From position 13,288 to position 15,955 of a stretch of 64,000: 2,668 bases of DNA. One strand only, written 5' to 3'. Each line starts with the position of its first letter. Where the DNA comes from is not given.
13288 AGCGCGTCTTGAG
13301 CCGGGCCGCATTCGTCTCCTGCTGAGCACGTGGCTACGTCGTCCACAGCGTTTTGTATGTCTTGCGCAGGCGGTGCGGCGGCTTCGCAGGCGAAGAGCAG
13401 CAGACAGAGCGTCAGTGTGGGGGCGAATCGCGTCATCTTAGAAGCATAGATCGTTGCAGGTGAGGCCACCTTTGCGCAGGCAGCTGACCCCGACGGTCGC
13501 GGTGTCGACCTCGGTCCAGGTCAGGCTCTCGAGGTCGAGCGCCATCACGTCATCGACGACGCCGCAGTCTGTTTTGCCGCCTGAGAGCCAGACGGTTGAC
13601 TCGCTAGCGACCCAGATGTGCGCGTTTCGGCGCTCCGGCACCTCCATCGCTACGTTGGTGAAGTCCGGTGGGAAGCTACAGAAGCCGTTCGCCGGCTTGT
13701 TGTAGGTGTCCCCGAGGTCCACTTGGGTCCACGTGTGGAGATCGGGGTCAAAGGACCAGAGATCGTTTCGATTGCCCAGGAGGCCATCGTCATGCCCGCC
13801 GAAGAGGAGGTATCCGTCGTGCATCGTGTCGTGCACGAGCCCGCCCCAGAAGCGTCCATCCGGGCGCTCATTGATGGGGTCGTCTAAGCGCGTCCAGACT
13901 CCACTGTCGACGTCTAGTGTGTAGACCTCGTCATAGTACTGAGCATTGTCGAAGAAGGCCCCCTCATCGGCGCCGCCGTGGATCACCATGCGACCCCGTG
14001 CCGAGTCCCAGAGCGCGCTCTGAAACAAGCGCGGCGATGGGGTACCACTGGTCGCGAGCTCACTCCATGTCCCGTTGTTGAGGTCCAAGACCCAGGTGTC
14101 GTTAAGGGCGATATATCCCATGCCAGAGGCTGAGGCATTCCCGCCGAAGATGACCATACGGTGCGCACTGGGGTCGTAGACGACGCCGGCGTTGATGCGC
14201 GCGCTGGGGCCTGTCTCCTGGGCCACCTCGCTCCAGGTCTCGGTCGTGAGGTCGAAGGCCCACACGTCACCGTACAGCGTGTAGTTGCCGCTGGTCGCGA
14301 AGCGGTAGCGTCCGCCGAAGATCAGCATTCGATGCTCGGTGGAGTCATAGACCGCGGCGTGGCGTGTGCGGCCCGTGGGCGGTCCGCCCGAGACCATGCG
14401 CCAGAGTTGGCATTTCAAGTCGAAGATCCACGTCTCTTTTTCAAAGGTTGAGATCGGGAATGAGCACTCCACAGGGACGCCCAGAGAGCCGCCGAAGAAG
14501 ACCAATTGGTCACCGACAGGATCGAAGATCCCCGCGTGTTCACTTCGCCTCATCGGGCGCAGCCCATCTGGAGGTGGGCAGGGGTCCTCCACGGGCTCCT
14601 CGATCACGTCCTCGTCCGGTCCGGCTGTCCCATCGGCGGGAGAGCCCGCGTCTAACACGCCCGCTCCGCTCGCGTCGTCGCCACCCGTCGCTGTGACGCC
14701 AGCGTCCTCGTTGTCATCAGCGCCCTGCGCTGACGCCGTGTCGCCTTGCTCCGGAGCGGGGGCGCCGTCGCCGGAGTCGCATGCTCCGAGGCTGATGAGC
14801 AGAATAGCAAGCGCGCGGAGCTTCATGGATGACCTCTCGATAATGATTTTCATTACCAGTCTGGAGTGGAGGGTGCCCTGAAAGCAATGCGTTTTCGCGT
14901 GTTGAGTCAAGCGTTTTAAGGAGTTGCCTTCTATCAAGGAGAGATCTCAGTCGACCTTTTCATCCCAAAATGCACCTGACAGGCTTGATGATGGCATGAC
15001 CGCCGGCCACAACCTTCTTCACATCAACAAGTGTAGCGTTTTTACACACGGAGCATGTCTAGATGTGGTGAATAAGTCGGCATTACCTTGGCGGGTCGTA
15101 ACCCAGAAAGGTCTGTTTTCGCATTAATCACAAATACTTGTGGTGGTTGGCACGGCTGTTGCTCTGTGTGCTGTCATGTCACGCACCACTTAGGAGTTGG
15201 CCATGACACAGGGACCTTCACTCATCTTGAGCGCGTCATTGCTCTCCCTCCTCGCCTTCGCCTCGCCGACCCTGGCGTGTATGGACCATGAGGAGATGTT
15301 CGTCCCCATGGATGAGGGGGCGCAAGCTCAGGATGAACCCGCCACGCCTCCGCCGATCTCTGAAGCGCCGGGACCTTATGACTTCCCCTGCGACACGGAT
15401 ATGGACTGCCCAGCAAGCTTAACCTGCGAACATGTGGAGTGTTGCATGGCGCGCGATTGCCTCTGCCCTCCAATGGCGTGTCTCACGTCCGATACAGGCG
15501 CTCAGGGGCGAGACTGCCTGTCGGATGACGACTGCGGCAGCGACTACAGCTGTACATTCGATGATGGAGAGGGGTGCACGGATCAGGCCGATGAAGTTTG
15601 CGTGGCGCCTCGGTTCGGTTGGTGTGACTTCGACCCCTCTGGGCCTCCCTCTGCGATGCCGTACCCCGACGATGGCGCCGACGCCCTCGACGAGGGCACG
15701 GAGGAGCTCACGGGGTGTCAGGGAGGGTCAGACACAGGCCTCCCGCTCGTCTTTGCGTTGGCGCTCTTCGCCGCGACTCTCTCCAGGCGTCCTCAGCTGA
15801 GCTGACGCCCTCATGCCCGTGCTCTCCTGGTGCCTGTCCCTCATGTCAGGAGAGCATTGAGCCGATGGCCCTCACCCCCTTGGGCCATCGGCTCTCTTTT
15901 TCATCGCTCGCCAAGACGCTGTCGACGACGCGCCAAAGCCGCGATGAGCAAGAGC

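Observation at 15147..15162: Textbook sigma-54 promoter driving a MYXO-CTERM Cys-rich secreted protein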

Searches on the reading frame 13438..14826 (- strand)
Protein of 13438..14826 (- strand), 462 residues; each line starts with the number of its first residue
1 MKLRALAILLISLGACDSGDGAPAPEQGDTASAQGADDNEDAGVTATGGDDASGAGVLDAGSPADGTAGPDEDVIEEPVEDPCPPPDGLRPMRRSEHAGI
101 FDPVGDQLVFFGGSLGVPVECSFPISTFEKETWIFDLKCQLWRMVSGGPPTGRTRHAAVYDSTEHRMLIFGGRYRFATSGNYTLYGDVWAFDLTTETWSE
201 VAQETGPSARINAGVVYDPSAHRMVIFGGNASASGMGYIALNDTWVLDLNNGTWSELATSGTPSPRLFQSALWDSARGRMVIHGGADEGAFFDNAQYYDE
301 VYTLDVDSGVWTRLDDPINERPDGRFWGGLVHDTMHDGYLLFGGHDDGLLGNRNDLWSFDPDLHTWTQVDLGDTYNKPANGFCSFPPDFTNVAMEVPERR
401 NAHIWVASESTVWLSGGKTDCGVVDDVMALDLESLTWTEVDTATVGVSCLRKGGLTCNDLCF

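Call 8: search_protein_families(library=pfam, proteins=[window:13438-14826:-], max_evalue=0.01)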
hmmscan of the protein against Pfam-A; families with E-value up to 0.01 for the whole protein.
window:13438-14826:- (462 aa): 10 families
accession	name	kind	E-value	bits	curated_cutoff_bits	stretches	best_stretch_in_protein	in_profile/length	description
PF24681.1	Kelch_KLHDC2_KLHL20_DRC7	-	4.8e-52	176.9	50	3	104-344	7-221/221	KLHDC2/KLHL20/DRC7 Kelch-repeats domain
PF13415.12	Kelch_3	-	7.2e-38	128.5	22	3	223-271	3-45/48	Galactose oxidase, central domain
PF24981.1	Beta-prop_ATRN-LZTR1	-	3.4e-32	112.3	50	2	90-345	36-280/289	Attractin/LZTR1 beta-propeller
PF13418.12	Kelch_4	-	1.7e-26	92.3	21.6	2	152-204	1-45/49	Galactose oxidase, central domain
PF01344.31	Kelch_1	-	7.5e-18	64.2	20.1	1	163-202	10-43/46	Kelch motif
PF13964.12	Kelch_6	-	6e-17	61.4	25.3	0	225-259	15-45/50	Kelch motif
PF13854.13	Kelch_HCF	-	4.7e-11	43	113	2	206-285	181-257/345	Host cell factor, Kelch-repeats domain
PF07646.21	Kelch_2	-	2.1e-10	40.4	21.3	0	157-202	4-45/48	Kelch motif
PF24996.1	NANM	-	7.7e-09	35.3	45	1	142-232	43-127/350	N-acetylneuraminate epimerase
PF25210.1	Kelch_FKB95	-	0.0027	17.8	70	0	403-446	36-79/268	FKB95, Kelch-repeats domain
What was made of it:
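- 13438..14826 (-): Divergent Kelch-repeat lipoprotein gene, a conserved neighbour. Call 8 (Kelch families).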

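Call 9: search_protein_families(library=ncbifam, proteins=[window:13438-14826:-], max_evalue=0.01)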
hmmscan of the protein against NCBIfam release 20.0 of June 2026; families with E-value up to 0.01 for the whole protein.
window:13438-14826:- (462 aa): 3 families
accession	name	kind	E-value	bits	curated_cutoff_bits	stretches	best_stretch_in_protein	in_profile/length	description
TIGR03547.1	muta_rot_YjhT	subfamily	6.8e-08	32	256.35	1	151-233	50-130/346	YjhT family mutarotase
TIGR03548.1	mutarot_permut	subfamily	4.5e-07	29.3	243.2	1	131-229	140-231/323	cyclically-permuted mutarotase family protein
NF010730.0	PRK14131.1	subfamily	9.6e-07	27.9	416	1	151-232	79-158/384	N-acetylneuraminate epimerase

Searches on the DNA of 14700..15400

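Call 18: search_rna_families(source=window, start=14700, end=15400, threshold=evalue, max_evalue=1)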
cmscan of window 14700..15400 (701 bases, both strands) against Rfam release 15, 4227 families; matches with E-value up to 1: 0.
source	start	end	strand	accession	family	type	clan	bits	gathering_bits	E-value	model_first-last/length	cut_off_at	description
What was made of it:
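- No Rfam family matches (call 18). Rfam finds nothing (call 18).
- Tried and rejected: Rfam scan of 14700-15400 on both strands found nothing at E <= 1 (call 18).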

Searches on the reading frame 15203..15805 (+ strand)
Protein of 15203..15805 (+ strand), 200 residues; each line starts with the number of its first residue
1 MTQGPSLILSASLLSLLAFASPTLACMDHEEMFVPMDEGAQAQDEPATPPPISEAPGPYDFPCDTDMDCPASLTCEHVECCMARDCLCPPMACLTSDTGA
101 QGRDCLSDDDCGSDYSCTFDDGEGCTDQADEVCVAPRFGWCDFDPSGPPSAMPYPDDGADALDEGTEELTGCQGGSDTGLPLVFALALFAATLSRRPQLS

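Call 8: search_protein_families(library=pfam, proteins=[window:15203-15805:+], max_evalue=0.01)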
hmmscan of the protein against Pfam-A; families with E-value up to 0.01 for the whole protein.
window:15203-15805:+ (200 aa): 0 families

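Call 9: search_protein_families(library=ncbifam, proteins=[window:15203-15805:+], max_evalue=0.01)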
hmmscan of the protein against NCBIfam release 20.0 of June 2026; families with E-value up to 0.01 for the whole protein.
window:15203-15805:+ (200 aa): 0 families

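Call 10: find_homologous_proteins(query=window:15203-15805:+, max_evalue=0.001)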
Query window:15203-15805:+ (200 aa): 4 proteins with E <= 0.001 among 433 candidates.
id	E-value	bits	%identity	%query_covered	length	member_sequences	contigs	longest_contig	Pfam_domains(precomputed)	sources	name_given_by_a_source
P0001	3.9e-130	450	100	100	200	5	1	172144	-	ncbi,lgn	ncbi:MAG: hypothetical protein ACPGU1_14315 [Myxococcota bacterium]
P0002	4.3e-102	359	81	100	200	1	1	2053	-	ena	-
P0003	3.3e-55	206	55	100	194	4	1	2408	-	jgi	jgi:hypothetical protein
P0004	1.5e-52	197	54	87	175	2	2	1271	-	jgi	-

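Call 11: search_protein_families(library=ncbifam, proteins=[window:15203-15805:+], max_evalue=10)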
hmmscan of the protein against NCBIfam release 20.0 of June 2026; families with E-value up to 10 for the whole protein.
window:15203-15805:+ (200 aa): 0 families
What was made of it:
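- On MYXO-CTERM sorting domain (TIGR03901): The full-length protein gives no hit (calls 9, 11).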

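Call 12: find_encoding_contigs(protein=P0002, flank=5000)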
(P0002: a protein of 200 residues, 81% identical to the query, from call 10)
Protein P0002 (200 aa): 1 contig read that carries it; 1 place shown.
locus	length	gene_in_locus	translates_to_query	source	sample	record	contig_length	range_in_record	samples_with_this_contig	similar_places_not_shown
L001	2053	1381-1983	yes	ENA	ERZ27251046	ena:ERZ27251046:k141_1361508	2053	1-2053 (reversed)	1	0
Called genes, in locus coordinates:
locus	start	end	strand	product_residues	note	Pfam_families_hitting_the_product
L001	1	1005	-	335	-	?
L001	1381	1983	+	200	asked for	-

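Call 13: find_encoding_contigs(protein=P0003, flank=5000)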
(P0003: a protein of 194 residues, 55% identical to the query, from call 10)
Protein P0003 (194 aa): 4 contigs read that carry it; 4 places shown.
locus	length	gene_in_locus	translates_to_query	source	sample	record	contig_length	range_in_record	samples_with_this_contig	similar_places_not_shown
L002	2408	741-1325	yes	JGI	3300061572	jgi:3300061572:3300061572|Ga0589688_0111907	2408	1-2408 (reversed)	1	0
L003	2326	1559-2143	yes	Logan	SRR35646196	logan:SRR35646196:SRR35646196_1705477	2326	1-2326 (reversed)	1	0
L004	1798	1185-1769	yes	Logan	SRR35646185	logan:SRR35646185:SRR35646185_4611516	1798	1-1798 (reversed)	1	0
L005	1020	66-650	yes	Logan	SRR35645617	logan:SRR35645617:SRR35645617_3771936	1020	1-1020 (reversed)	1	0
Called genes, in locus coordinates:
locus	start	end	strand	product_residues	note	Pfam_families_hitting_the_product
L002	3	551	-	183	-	?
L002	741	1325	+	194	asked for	-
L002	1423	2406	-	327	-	?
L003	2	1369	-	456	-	?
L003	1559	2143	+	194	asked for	-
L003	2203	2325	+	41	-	?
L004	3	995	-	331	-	?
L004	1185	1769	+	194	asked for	-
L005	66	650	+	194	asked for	-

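Call 14: find_encoding_contigs(protein=P0004, flank=5000)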
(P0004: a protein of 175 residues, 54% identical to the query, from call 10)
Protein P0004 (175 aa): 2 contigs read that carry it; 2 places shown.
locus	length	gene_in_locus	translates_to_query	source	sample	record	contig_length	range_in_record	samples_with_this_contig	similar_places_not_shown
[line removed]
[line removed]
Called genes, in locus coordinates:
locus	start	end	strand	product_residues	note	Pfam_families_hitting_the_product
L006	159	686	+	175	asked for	-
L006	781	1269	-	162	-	?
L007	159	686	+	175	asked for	-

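Call 22: find_related_loci(query=A2, collection=genome_contigs, flank=10000)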
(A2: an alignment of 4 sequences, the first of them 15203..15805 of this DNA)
Query A2 (200 aa) in genome_contigs; peptide patterns used: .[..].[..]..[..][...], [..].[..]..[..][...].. (x = any residue, [..] = any of these).
29 stretches matched a pattern, but none encodes a relative of the query by tblastn (E <= 1e-3).
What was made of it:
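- Tried and rejected: Protein-pattern scan of GTDB genomes for the Cys-rich family found no relative (call 22).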

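Call 34: search_protein_families(library=pfam, proteins=[window:15203-15805:+, P0003], max_evalue=10)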
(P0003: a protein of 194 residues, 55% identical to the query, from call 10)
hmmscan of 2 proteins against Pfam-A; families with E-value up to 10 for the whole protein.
window:15203-15805:+ (200 aa): 2 families
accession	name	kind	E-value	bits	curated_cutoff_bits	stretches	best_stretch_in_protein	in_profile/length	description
PF23416.1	DUF7107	-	4.4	8.2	24.6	0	58-80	24-46/48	Domain of unknown function (DUF7107)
PF07127.16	Nodulin_late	-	6.6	7.6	30.4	1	60-86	27-53/54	Late nodulin domain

P0003 (194 aa): 0 families
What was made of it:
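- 15203..15805 (+): Monocistronic gene for a 200-aa acidic, Cys-rich secreted protein. Signal peptide ends in ..LAC|M(D/E)H. MYXO-CTERM-like tail is at aa 170-200 (nt 15710-15802). There is no Pfam or NCBIfam hit (calls 8, 9, 34).
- Tried and rejected: Pfam and NCBIfam gave no family for the Cys-rich protein (calls 8, 9, 34).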

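Call 62: search_protein_representatives(alignment_id=A2)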
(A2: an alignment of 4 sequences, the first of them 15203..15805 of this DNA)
Query: 4 sequences, 201 profile positions. Proteins with E-value up to 0.001 (for the whole library): 9; up to 1e-10: 9; up to 1e-30: 5. The best 9 are listed.
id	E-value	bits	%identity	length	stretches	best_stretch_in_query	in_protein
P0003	1.3e-101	355.0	-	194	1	1-201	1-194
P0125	1.0e-39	152.9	-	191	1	5-199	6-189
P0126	1.1e-38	149.6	-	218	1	1-199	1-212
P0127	7.9e-38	146.8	-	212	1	15-200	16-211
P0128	5.4e-36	140.8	-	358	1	9-197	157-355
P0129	1.5e-29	119.8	-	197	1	16-198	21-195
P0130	8.3e-26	107.5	-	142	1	54-196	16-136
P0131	1.1e-25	107.2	-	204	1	15-201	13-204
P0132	3.0e-25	105.7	-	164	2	51-199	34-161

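Call 64: find_homologous_proteins(query=A7, max_evalue=0.00001)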
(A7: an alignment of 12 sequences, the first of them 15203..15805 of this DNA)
Query A7 (12 sequences) (200 aa, profile of the alignment): 17 proteins with E <= 0.00001 among 8000 candidates.
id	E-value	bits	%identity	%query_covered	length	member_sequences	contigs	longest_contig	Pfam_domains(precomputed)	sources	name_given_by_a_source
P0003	9.4e-75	269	55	100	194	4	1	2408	-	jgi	jgi:hypothetical protein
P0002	5.2e-73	263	81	100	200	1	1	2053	-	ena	-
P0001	1.3e-71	258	100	100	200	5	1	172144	-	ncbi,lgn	ncbi:MAG: hypothetical protein ACPGU1_14315 [Myxococcota bacterium]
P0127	2.8e-67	244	35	93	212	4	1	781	-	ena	-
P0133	1.2e-66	242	51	100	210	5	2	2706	-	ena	-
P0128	2.5e-66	241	34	98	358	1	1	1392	-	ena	-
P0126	8.6e-66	239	33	99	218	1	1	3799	-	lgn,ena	-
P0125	2.1e-64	235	43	94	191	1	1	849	-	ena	-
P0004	7.0e-64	233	54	87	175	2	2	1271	-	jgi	-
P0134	1.5e-63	232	42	96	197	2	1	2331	-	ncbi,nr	ncbi:MAG: hypothetical protein QF464_09535 [Myxococcota bacterium]|nr:hypothetical protein [Myxococc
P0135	6.0e-59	217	40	90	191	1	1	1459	-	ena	-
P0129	2.8e-58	215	37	98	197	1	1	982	-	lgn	-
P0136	9.7e-55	203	38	94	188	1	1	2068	-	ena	-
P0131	1.8e-54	203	32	100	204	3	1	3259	-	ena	-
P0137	1.7e-52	196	39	100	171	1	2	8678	-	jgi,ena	jgi:hypothetical protein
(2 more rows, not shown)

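Call 65: find_encoding_contigs(protein=P0137, flank=5000, max_places=2)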
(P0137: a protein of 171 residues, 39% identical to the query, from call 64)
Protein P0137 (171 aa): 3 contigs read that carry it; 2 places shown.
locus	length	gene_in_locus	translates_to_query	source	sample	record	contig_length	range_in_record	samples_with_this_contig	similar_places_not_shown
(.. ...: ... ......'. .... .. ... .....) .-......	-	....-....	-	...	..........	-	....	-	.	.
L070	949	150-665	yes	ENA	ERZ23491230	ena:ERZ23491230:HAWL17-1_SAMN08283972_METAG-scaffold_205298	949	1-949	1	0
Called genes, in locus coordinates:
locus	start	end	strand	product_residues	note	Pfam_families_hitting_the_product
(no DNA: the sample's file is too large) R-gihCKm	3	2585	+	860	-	?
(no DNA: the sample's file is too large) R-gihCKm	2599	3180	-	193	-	-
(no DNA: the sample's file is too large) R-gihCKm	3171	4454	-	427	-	PF13415:Beta-prop_FBX42, PF24681:Kelch_KLHDC2_KLHL20_DRC7, PF13418:Beta-prop_TYW4, PF24981:Beta-prop_ATRN-LZTR1, PF13415:Beta-prop_FBX42, PF24681:Kelch_KLHDC2_KLHL20_DRC7, PF24981:Beta-prop_ATRN-LZTR1, PF24681:Kelch_KLHDC2_KLHL20_DRC7 (weak), +4 more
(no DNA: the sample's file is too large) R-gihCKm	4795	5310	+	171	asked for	-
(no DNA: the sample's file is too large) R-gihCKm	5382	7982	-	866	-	PF09992:NAGPA, PF11617:Cu-binding_MopE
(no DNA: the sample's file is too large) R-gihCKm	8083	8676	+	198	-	?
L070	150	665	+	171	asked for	-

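Call 66: find_encoding_contigs(protein=P0126, flank=4000, max_places=2)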
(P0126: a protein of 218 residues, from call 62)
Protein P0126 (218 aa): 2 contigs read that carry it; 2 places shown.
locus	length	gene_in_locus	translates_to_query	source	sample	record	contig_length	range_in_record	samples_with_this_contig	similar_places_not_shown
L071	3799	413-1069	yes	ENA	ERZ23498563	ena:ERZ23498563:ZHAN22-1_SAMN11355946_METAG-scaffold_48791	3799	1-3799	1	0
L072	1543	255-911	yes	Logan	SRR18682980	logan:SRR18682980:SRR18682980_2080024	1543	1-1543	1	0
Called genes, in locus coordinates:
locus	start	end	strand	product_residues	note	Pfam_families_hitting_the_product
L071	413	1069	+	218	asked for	-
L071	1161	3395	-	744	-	PF09992:NAGPA, PF11617:Cu-binding_MopE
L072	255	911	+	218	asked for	-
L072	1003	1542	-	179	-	?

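Call 67: find_encoding_contigs(protein=P0128, flank=2000, max_places=2)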
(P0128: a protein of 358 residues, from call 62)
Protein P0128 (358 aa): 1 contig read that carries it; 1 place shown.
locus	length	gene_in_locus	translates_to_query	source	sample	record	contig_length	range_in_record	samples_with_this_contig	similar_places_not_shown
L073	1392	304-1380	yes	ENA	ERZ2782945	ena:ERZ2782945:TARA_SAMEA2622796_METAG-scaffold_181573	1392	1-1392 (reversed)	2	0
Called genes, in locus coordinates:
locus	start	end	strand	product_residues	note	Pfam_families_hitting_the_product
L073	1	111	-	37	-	?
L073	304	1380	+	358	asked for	-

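Call 76: predict_structure(alignment_id=A8)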
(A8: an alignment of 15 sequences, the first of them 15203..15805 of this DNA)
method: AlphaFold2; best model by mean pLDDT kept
length: 200 residues; sequences in the alignment: 15
mean_pLDDT: 61.0   pTM: 0.34
mean pLDDT of the five models: 61.0, 60.8, 60.1, 56.7, 53.0
residues with pLDDT >= 90: 0; 70-90: 58; 50-70: 84; < 50: 58
segments of 3 or more residues with pLDDT < 50: 27-48, 55-57, 152-168, 174-176
pLDDT, mean of each block of 10 residues (from residue 1): 57 66 49 45 45 49 79 75 67 74 82 80 53 64 67 46 46 50 66 56
secondary structure, 60 per line:
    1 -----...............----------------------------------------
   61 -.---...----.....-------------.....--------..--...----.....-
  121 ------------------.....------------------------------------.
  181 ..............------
elements in order: H6-20 E73-77 E91-95 E115-119 E139-143 H180-194

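Call 78: fold_search(model_id=the predicted structure, library=pdb)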
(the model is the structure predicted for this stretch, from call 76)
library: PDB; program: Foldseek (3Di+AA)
matches with E <= 10: 5; with E <= 0.001: 0
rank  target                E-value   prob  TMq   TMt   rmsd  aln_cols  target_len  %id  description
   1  5z5k_B                6.9e-01  0.41  0.17  0.44   6.5        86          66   17  Structure of the DCC-Draxin complex (released 2018-06-20)
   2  5o57_MODEL_1_A        2.1e+00  0.09  0.12  0.23  13.6        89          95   20  Solution Structure of the N-terminal Region of Dkk4 (released 2018-06-13)
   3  3s8v_X                2.8e+00  0.08  0.14  0.34   8.3       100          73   16  Crystal structure of LRP6-Dkk1 complex (released 2011-10-26)
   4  1pcn                  3.6e+00  0.06  0.16  0.29  19.6       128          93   13  SOLUTION STRUCTURE OF PORCINE PANCREATIC PROCOLIPASE AS DETERMINED FROM 1H HOMONUCLEAR TWO-AND THREE-DIMENSIONAL NMR (released 1994-12-20)
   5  8fey_MODEL_1_A        5.9e+00  0.20  0.13  0.63   2.1        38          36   24  Solution structure of Pmu1a (released 2023-03-29)
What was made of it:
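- Tried and rejected: Foldseek against PDB gave no significant match; the best was E = 0.69, to Draxin/Dickkopf/colipase-type Cys-rich domains (calls 76, 78).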

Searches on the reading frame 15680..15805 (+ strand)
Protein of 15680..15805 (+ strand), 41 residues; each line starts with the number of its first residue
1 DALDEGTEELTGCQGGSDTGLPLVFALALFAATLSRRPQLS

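Call 11: search_protein_families(library=ncbifam, proteins=[window:15680-15805:+], max_evalue=10)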
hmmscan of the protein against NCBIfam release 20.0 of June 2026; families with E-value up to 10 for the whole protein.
window:15680-15805:+ (41 aa): 2 families
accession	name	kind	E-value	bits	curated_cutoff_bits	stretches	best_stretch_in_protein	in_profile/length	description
TIGR03901.2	MYXO-CTERM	domain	0.011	16.1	20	1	12-37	5-31/34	MYXO-CTERM sorting domain-containing protein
TIGR03382.1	GC_trans_RRR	domain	0.031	14.9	15.85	1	12-37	3-26/27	MYXO-CTERM sorting domain-containing protein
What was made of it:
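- On MYXO-CTERM sorting domain (TIGR03901): The isolated 41-aa tail scores 16.1 bits, E = 0.011 (call 11).
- Checked: The C-terminal tail has the MYXO-CTERM three-part layout but scores below the TIGR03901 cut-off (16.1 against 20 bits, call 11).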
